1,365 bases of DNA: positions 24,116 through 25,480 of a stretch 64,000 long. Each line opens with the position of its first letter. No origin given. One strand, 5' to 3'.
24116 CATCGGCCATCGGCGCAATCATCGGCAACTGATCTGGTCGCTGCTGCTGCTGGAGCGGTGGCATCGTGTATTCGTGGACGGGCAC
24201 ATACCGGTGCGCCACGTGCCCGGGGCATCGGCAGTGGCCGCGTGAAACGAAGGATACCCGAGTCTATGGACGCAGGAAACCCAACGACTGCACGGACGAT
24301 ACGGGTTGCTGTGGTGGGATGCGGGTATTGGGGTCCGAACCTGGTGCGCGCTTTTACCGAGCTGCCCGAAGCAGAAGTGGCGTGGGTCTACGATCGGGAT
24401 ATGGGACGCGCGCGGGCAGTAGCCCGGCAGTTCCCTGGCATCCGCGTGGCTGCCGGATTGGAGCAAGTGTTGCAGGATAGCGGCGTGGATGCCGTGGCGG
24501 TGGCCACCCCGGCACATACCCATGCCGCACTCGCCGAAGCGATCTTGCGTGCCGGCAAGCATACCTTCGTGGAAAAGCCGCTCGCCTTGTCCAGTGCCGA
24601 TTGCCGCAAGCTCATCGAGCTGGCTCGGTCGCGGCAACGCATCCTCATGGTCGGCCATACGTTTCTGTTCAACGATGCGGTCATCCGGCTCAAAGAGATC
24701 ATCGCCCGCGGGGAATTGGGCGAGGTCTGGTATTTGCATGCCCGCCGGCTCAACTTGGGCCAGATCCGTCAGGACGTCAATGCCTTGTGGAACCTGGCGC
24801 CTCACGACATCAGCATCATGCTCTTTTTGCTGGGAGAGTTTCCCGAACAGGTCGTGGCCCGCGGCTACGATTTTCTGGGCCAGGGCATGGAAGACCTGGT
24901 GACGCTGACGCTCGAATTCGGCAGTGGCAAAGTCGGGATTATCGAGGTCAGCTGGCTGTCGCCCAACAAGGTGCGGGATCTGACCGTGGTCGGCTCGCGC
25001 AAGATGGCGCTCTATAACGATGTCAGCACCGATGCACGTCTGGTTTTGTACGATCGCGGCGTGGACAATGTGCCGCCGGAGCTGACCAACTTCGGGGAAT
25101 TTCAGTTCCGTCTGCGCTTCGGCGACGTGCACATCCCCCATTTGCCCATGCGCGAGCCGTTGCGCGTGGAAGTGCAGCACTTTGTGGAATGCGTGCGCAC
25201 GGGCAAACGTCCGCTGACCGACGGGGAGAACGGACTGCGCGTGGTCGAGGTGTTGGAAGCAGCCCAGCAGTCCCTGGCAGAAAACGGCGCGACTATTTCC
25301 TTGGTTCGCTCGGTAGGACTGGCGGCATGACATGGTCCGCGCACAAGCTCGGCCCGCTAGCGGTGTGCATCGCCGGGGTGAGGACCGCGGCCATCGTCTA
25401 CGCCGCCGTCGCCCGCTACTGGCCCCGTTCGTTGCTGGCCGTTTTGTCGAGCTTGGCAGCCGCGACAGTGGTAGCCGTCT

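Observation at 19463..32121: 12.7-kb nine-gene operon-like locus joins diamino-sugar tailoring enzymes to two GT-C membrane transferases, with no flippase, polymerase, exporter or soluble GT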

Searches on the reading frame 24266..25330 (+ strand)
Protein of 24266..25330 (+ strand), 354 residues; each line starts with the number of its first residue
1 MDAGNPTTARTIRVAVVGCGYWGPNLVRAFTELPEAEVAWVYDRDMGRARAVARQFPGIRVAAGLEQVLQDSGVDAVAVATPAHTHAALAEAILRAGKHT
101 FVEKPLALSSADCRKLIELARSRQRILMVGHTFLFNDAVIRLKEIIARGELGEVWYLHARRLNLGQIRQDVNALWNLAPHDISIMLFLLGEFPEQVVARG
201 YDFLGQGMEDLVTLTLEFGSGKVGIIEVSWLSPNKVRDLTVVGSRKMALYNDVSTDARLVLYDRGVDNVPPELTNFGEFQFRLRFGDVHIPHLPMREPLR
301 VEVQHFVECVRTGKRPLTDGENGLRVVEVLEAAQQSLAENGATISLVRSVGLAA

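Call 4: search_protein_families(library=pfam, proteins=[window:24266-25330:+], max_evalue=0.01)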
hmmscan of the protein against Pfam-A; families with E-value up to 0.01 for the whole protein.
window:24266-25330:+ (354 aa): 5 families
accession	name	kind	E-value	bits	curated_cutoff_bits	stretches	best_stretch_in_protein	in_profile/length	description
PF01408.29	GFO_IDH_MocA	-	9.8e-31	107.4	24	1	12-131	1-120/120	Oxidoreductase family, NAD-binding Rossmann fold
PF22725.1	GFO_IDH_MocA_C3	-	8.2e-17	61.8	27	1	141-247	3-122/124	GFO/IDH/MocA C-terminal domain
PF02894.22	GFO_IDH_MocA_C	-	9.3e-17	62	22.9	1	143-341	1-214/218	Oxidoreductase family, C-terminal alpha/beta domain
PF03447.22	NAD_binding_3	-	2e-05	25.7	24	1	18-128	1-114/116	Homoserine dehydrogenase, NAD binding domain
PF01118.30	Semialdhyde_dh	-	0.00021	22.1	26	1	13-99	1-92/121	Semialdehyde dehydrogenase, NAD binding domain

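Call 6: search_protein_families(library=ncbifam, proteins=[window:24266-25330:+], max_evalue=0.001)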
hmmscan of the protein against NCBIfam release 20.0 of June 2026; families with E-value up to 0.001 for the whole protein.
window:24266-25330:+ (354 aa): 12 families
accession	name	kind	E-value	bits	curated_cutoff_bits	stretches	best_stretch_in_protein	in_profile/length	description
NF040723.1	UDP-GlcNAcDh_Arch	equivalog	2.1e-57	194.9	450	2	12-264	1-249/302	UDP-N-acetylglucosamine 3-dehydrogenase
TIGR04380.1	myo_inos_iolG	equivalog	5.4e-32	111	355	1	12-340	2-326/330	inositol 2-dehydrogenase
NF041392.1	XylDh_Gfo6_Halo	equivalog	2.2e-21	76.1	350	1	8-161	13-170/350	D-xylose 1-dehydrogenase Gfo6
NF008607.0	PRK11579.1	subfamily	7.5e-21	74.5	330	1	11-160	4-151/346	oxidoreductase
NF052479.1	LevoglcsnDh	equivalog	2.2e-16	59.5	650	1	11-159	3-159/386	levoglucosan dehydrogenase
NF058561.1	BT_2158_fam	equivalog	7.9e-16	57.7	750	1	10-159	34-182/487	glycoside 3-dehydrogenase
NF052679.1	InsChiInosDhIolG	equivalog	2.8e-15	56.2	540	1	11-189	2-185/343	bifunctional inositol 2-dehydrogenase/D-chiro-inositol 1-dehydrogenase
NF007574.0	PRK10206.1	equivalog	1.7e-12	47.1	352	1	37-155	30-147/345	oxidoreductase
NF058563.1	BT_2159_fam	equivalog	1.4e-10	40.8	650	1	12-158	1-147/350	disaccharide 3-dehydrogenase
NF009825.0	PRK13302.1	equivalog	3.4e-05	23.4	253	1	9-139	4-132/271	aspartate dehydrogenase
TIGR01850.1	argC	equivalog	0.00036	19.9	233.6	1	12-99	1-93/345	N-acetyl-gamma-glutamyl-phosphate reductase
NF009830.0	PRK13304.1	equivalog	0.00045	19.8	267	1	12-114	2-102/265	aspartate dehydrogenase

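Call 8: search_solved_structures(query=window:24266-25330:+, max_evalue=1e-10)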
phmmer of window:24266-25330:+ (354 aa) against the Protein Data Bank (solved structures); distinct sequences matched with E-value up to 1e-10: 60.
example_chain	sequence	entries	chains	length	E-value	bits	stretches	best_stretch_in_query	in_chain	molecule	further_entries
6nor_A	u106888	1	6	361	2.6e-24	89.2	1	11-244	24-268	Putative NAD dependent dehydrogenase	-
3c1a_A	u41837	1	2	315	7.4e-24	87.7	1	6-263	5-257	Putative oxidoreductase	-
6o15_A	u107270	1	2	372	2e-22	83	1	12-230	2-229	Uncharacterized oxidoreductase YjhC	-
3e82_A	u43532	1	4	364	4.9e-22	81.7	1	10-195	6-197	Putative oxidoreductase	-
7bvj_A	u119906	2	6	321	1.8e-21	79.9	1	12-327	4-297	Oxidoreductase, NAD-binding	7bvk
3ezy_A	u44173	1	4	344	8.3e-21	77.7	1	11-341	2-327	Dehydrogenase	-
3ec7_A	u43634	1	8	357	2.2e-20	76.3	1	10-195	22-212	Putative Dehydrogenase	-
6z3c_AAA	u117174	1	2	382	1.5e-19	73.6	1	9-227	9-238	Gfo/Idh/MocA family oxidoreductase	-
6jw6_A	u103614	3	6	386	1.5e-19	73.6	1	11-150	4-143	Dehydrogenase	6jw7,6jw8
6z3b_A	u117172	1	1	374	2.2e-19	73.1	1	10-227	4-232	Gfo/Idh/MocA family oxidoreductase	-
6z3b_B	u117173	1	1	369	3.2e-19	72.5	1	10-227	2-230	Gfo/Idh/MocA family oxidoreductase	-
5a02_A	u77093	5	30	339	6.8e-19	71.4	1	10-345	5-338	ALDOSE-ALDOSE OXIDOREDUCTASE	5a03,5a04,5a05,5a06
4hkt_A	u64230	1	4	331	4.2e-18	68.8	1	10-245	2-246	Inositol 2-dehydrogenase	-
5uhw_A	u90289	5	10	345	5.8e-18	68.4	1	12-232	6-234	Oxidoreductase protein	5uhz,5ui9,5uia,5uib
3db2_A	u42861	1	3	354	9.6e-18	67.6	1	12-340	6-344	putative NADPH-dependent oxidoreductase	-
3q2k_A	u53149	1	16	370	2.7e-13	53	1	5-245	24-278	oxidoreductase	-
3q2i_A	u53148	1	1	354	3.3e-12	49.4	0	6-246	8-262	dehydrogenase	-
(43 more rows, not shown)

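Call 30: find_related_loci(query=window:24266-25327:+, collection=genome_contigs, flank=10000)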
Query window:24266-25327:+ (354 aa) in genome_contigs; peptide patterns used: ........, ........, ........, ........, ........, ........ (x = any residue, [..] = any of these).
493 stretches matched a pattern; 456 encode a relative of the query (tblastn E <= 1e-3); the best 80 are kept; 80 distinct loci.
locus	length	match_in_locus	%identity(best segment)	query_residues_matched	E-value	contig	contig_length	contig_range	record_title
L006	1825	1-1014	54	14-346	3e-124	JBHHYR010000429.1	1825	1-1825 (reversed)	MAG: Candidatus Binatia bacterium isolate Maj_2_bin.38 NODE_49429_length_1825_cov_5.480791, whole genome shotgun sequenc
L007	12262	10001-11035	50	11-342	8e-116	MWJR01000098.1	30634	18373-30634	MAG: Calditrichaeota bacterium AABM5.125.24 NODE_3_length_30634_cov_8.42687_ID_5, whole genome shotgun sequence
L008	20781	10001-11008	54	6-337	4e-115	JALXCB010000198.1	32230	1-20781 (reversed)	MAG: Anaerolineae bacterium isolate T2_metabat2_scaf2bin.134 T2_NODE_972_length_32230_cov_16.905679, whole genome shotgu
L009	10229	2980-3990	53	5-337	6e-115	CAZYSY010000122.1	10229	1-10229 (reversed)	MAG TPA_asm: uncultured Caldilineales bacterium isolate binchicken_co219_342 genome assembly, contig: k141_1283155, whol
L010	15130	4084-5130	51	11-346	4e-114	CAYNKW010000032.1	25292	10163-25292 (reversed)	MAG TPA_asm: uncultured Anaerolineae bacterium isolate SRP068000_co1_68 genome assembly, contig: NODE_2372_length_25292_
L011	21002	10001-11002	52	9-337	1e-112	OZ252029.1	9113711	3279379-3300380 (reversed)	MAG: Bryobacterales bacterium isolate af10eb97-6721-4eea-95a9-6ff168b1dfda genome assembly, chromosome: 1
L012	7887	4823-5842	48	9-349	3e-111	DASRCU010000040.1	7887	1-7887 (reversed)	MAG TPA_asm: Verrucomicrobiia bacterium isolate SMAG_U9961 k141_273093, whole genome shotgun sequence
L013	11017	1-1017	53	13-346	3e-111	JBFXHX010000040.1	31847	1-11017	MAG: Candidatus Binatia bacterium isolate CA_2019_TPIn_197 NODE_4406_length_31847_cov_10.188840_TPIn, whole genome shotg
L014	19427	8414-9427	48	8-346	9e-111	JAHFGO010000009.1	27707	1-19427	MAG: Candidatus Omnitrophota bacterium isolate nzgw317 NODE_437_length_27708_cov_3.451952, whole genome shotgun sequence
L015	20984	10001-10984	53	14-337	1e-109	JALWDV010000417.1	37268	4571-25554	MAG: Anaerolineae bacterium isolate T11_maxbin2_scaf2bin.315 T11_NODE_270_length_37268_cov_8.421933, whole genome shotgu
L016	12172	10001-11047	51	3-346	2e-109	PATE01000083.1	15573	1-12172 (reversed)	MAG: Gemmatimonadetes bacterium isolate SAT162 108641, whole genome shotgun sequence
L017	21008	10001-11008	51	14-346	7e-109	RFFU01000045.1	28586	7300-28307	MAG: Candidatus Hydrogenedentota bacterium isolate J006 k99_332179, whole genome shotgun sequence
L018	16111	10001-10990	50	10-334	6e-109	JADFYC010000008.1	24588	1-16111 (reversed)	MAG: Deltaproteobacteria bacterium isolate nDJH6bin12 nDJH6_bin12_NODE_8_length_24588_cov_2.212134, whole genome shotgun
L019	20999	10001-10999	49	11-344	1e-108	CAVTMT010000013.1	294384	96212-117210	MAG: uncultured bacterium isolate MFD05942.bin.1.375 genome assembly, contig: contig_93017, whole genome shotgun sequenc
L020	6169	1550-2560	51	8-346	2e-108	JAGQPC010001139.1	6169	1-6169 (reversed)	MAG: Planctomycetales bacterium isolate HKST-UBA30 2012-05-30_1_(paired)_contig_574548, whole genome shotgun sequence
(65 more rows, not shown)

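Call 54: find_related_loci(query=A4, collection=metagenome_contigs, flank=10000)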
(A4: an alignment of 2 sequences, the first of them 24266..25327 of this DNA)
Query A4 (354 aa) in metagenome_contigs; peptide patterns used: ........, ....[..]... (x = any residue, [..] = any of these).
600 stretches matched a pattern (row limit reached: there are more); 576 encode a relative of the query (tblastn E <= 1e-3); the best 80 are kept; 80 distinct loci.
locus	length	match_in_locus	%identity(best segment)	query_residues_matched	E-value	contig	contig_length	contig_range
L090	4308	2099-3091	52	12-344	2e-114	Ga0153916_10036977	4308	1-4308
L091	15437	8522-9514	52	12-344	2e-113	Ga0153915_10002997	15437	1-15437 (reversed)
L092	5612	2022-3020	49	12-346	8e-112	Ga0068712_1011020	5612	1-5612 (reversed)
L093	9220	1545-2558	50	7-346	4e-106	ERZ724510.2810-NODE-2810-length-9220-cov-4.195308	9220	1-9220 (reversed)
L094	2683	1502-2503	43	10-344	3e-108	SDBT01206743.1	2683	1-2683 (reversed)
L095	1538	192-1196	45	14-348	1e-111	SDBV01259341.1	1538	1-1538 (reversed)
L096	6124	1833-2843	45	9-346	1e-103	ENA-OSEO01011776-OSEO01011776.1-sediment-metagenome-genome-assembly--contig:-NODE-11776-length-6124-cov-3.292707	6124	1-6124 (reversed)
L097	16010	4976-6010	44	4-349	1e-102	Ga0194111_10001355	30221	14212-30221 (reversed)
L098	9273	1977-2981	45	10-345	4e-102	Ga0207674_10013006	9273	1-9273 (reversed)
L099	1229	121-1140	50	12-346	3e-111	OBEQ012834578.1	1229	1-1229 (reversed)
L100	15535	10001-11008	49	9-346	4e-101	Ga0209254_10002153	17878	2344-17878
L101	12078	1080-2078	50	12-346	6e-101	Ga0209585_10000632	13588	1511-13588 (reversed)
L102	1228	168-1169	44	12-346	2e-109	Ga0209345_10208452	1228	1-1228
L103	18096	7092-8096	44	12-347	2e-99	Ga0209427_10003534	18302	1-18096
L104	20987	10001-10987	46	14-346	2e-99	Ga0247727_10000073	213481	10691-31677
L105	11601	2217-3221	47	6-345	6e-98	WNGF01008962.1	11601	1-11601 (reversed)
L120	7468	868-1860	43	10-345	7e-92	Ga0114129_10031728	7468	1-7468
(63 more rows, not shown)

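Call 59: search_protein_families(library=pfam, proteins=[L105:655-2187:+, L105:4862-6274:+, L105:9331-10884:-, L105:8760-9548:-, L105:10545-11528:-, L120:69-824:+, L120:3343-4380:+], max_evalue=0.001)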
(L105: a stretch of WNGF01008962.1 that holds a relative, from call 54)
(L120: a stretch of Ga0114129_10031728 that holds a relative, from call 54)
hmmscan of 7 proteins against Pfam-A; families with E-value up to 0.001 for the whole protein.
L105:655-2187:+ (510 aa): 8 families
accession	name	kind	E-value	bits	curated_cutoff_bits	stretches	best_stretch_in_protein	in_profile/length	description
PF01593.30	Amino_oxidase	-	2.3e-18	67.1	19.8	1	16-446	1-401/443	Flavin containing amine oxidoreductase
PF13450.12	NAD_binding_8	-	6.5e-14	52.4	21.9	1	11-76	1-67/68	NAD(P)-binding Rossmann-like domain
PF01266.30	DAO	-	5.5e-08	33.2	27.9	1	9-81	2-79/353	FAD dependent oxidoreductase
PF12831.13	FAD_oxidored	-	8.7e-08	32.3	27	1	10-56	3-49/416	FAD dependent oxidoreductase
PF00070.33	Pyr_redox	-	9.3e-05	23.3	22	1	8-41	1-34/82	Pyridine nucleotide-disulphide oxidoreductase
PF00890.30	FAD_binding_2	-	9.7e-05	22.2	20.4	1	9-46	2-38/414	FAD binding domain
PF07992.20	Pyr_redox_2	-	0.00056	19.9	26.1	0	7-41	143-177/291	Pyridine nucleotide-disulphide oxidoreductase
PF03275.19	GLF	-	0.00088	19.5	26.3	0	156-182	2-27/203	UDP-galactopyranose mutase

L105:4862-6274:+ (470 aa): 0 families

L105:9331-10884:- (517 aa): 0 families

L105:8760-9548:- (262 aa): 1 family
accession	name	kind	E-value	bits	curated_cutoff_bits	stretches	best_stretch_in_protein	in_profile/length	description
PF01636.29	APH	-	4.7e-12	46.6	23.2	1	24-172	86-214/239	Phosphotransferase enzyme family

L105:10545-11528:- (327 aa): 1 family
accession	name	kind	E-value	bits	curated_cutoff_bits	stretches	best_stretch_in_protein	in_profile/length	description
PF00583.31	Acetyltransf_1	-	3.6e-06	27.7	20.7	0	205-295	16-104/116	Acetyltransferase (GNAT) family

L120:69-824:+ (251 aa): 1 family
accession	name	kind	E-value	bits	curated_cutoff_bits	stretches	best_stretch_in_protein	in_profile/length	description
PF03699.18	UPF0182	-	6.1e-34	117.7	27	1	1-113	665-770/770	Uncharacterised protein family (UPF0182)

L120:3343-4380:+ (345 aa): 2 families
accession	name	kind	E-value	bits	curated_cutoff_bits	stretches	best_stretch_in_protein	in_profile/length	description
PF00132.30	Hexapep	-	6e-09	35.7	27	1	296-322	10-36/36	Bacterial transferase hexapeptide (six repeats)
PF14602.12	Hexapep_2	-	6.5e-07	29.4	27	1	287-321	1-33/34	Hexapeptide repeat of succinyl-transferase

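Call 83: search_protein_families(library=pfam, proteins=[L014:125-1942:+, L014:3885-4823:+, L014:4824-6269:+, L014:6256-6936:+, L014:12195-13211:+, L014:13763-14860:+, L014:14864-16354:+, L014:16317-17462:+, L014:17473-18189:+], max_evalue=0.0001)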
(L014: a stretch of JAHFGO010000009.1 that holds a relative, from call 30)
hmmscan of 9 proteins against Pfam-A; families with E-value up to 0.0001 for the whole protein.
L014:125-1942:+ (605 aa): 2 families
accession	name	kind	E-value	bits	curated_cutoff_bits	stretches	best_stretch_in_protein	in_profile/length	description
PF02543.21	Carbam_trans_N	-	1.7e-98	330.7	24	1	3-339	2-346/346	Carbamoyltransferase N-terminus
PF16861.10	Carbam_trans_C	-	1.5e-73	246.4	27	1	397-586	1-170/170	Carbamoyltransferase C-terminus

L014:3885-4823:+ (312 aa): 4 families
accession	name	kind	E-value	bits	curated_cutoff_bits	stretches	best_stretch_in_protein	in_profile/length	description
PF16363.11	GDP_Man_Dehyd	-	1.3e-52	179.7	27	1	5-302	1-332/332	GDP-mannose 4,6 dehydratase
PF01370.27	Epimerase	-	1.7e-47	162.3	20.9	1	4-239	1-240/240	NAD dependent epimerase/dehydratase family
PF02719.21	Polysacc_synt_2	-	6.5e-06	26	20.2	0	141-262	133-252/293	Polysaccharide biosynthesis protein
PF01073.25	3Beta_HSD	-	1.1e-05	25.1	22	1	5-180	1-185/280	3-beta hydroxysteroid dehydrogenase/isomerase family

L014:4824-6269:+ (481 aa): 2 families
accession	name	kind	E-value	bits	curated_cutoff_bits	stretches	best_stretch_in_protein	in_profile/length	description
PF04055.27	Radical_SAM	-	5.2e-22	79.2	29.5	1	203-365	1-166/166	Radical SAM superfamily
PF02310.24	B12-binding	-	1.5e-20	73.7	32.1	1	18-132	3-117/121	B12 binding domain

L014:6256-6936:+ (226 aa): 5 families
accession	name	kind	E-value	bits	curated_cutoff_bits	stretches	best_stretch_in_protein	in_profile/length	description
PF08241.18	Methyltransf_11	-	4.6e-15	56.5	21.2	1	28-106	1-95/95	Methyltransferase domain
PF13489.12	Methyltransf_23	-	2.1e-14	54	27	1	10-161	9-160/164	Methyltransferase domain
PF08242.18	Methyltransf_12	-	2.9e-09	38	30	1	28-104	1-98/98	Methyltransferase domain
PF13847.12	Methyltransf_31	-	3.4e-09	37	27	1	58-107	60-110/145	Methyltransferase domain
PF13649.12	Methyltransf_25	-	4e-09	37.5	27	1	58-102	52-97/97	Methyltransferase domain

L014:12195-13211:+ (338 aa): 0 families

L014:13763-14860:+ (365 aa): 3 families
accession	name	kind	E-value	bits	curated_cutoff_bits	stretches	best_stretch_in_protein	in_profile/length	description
PF00534.26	Glycos_transf_1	-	2.4e-09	37.4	26.4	1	241-341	68-171/172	Glycosyl transferases group 1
PF13692.12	Glyco_trans_1_4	-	1.2e-06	29.3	27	1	238-328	48-142/142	Glycosyl transferases group 1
PF13524.12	Glyco_trans_1_2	-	2.7e-06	27.8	25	1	249-349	30-135/144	Glycosyl transferase-like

L014:14864-16354:+ (496 aa): 2 families
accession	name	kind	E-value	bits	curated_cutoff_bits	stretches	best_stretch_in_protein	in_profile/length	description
PF13440.11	Polysacc_synt_3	-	5.1e-23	82.2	23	1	40-334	3-288/293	Polysaccharide biosynthesis protein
PF01943.22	Polysacc_synt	-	2.5e-13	50.5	28.2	1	16-285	3-270/274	Polysaccharide biosynthesis protein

L014:16317-17462:+ (381 aa): 1 family
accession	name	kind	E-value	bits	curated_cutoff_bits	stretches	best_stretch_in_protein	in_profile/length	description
PF01075.23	Glyco_transf_9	-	1.5e-21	77.3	22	1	111-358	7-241/247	Glycosyltransferase family 9 (heptosyltransferase)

L014:17473-18189:+ (238 aa): 2 families
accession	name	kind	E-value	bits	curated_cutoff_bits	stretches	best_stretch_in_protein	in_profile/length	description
PF00535.33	Glycos_transf_2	-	6.9e-33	114.4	23.3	1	5-169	2-166/168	Glycosyl transferase family 2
PF13641.12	Glyco_tranf_2_3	-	7.9e-08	33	27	1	5-114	5-116/230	Glycosyltransferase like family 2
